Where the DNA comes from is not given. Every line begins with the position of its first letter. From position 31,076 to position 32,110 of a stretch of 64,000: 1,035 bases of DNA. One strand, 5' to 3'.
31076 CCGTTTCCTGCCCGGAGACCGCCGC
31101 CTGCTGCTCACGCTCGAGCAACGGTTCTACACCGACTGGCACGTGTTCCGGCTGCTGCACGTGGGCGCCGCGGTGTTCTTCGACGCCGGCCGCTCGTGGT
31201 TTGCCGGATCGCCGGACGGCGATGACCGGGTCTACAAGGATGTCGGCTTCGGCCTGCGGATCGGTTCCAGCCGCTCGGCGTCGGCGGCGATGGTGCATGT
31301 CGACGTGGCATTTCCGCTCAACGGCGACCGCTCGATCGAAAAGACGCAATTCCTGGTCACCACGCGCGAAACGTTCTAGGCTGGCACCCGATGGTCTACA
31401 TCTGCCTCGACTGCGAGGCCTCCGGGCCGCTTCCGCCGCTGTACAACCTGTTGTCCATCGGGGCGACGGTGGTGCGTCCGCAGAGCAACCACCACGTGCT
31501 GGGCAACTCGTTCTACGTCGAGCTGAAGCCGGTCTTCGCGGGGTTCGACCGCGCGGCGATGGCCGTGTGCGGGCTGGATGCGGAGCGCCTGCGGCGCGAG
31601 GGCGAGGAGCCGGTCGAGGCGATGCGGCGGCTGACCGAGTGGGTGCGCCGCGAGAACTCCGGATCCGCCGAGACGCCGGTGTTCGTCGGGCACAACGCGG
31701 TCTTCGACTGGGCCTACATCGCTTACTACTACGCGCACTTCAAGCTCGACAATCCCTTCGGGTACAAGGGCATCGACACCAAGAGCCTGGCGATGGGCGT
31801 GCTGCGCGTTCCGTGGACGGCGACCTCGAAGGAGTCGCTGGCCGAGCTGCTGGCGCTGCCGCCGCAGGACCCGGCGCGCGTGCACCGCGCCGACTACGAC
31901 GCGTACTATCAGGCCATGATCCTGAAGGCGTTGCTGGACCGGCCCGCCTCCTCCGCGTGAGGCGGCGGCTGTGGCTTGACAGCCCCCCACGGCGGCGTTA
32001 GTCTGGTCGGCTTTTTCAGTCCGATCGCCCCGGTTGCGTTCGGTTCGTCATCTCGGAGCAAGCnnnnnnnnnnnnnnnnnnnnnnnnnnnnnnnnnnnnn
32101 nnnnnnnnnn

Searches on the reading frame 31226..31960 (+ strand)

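Call 18: search_protein_families(library=pfam, proteins=[window:31226-31960:+])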
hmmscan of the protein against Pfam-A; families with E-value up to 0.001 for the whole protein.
window:31226-31960:+ (244 aa): 2 families
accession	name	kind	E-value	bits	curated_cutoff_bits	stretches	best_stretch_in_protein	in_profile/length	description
PF16473.11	Rv2179c-like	-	3e-06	27.5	27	1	59-236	3-176/177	3'-5' exoribonuclease Rv2179c-like domain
PF00929.31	RNase_T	-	4.9e-06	27.6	24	1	59-231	1-162/164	Exonuclease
